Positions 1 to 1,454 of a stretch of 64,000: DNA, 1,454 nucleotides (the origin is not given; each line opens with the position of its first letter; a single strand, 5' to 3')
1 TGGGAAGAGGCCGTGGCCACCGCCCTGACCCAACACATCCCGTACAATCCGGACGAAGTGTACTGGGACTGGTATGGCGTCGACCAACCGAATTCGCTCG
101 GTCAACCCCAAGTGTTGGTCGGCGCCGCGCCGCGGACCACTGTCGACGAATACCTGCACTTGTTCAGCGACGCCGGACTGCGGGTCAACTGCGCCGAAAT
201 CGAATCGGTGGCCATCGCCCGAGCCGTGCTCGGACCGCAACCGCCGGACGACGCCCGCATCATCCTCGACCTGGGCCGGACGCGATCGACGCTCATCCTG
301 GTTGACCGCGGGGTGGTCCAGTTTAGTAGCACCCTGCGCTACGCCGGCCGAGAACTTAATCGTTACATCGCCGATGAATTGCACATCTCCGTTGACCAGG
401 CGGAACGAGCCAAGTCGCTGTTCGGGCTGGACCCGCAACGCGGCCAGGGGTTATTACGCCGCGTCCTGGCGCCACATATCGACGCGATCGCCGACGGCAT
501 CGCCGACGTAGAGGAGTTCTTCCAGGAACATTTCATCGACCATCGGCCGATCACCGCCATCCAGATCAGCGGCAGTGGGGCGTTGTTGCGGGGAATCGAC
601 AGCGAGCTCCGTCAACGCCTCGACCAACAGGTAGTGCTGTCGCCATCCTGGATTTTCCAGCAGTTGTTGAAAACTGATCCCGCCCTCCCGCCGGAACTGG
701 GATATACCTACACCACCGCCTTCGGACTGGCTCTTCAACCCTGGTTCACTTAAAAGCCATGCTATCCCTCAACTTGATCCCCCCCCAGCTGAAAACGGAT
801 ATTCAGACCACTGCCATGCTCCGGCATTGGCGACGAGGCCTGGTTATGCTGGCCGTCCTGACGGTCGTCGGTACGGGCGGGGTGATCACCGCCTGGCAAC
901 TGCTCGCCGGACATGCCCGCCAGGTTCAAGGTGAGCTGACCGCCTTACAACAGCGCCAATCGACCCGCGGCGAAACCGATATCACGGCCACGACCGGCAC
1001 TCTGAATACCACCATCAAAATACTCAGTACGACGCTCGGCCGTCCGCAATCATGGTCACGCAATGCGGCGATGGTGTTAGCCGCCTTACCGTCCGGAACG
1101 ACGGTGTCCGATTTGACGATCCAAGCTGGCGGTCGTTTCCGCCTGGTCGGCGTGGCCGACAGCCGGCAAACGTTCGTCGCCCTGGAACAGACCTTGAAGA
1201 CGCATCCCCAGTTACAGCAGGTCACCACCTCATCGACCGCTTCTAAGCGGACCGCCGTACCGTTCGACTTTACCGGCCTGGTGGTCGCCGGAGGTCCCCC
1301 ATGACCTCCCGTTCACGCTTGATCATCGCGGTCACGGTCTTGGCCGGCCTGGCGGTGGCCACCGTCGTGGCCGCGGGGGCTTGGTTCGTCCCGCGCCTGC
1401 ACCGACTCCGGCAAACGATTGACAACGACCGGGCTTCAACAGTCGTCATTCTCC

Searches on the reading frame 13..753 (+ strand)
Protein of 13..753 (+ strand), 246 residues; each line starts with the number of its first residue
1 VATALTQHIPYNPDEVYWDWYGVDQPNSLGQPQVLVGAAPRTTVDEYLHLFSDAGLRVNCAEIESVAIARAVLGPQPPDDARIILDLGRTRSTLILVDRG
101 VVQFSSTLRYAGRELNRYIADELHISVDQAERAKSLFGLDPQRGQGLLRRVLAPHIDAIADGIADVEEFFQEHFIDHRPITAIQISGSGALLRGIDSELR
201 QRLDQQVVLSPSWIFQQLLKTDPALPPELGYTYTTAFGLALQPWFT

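Call 70: search_protein_families(library=pfam, proteins=[window:13-753:+], max_evalue=0.001)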
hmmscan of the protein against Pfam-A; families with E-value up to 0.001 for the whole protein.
window:13-753:+ (246 aa): 2 families
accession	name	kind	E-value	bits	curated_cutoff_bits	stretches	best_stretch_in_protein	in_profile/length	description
PF11104.14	PilM_2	-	7.3e-22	78.2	27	1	4-242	97-338/340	Type IV pilus assembly protein PilM;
PF14450.12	FtsA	-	1.7e-06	28.9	31.8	1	84-139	2-57/127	Cell division protein FtsA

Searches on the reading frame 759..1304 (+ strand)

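Call 70: search_protein_families(library=pfam, proteins=[window:759-1304:+], max_evalue=0.001)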
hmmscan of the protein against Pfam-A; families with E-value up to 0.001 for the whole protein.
window:759-1304:+ (181 aa): 1 family
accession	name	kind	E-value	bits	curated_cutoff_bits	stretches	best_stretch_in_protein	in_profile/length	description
PF05137.18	PilN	-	8.4e-06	26.2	22.8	1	109-164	9-63/78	Fimbrial assembly protein (PilN)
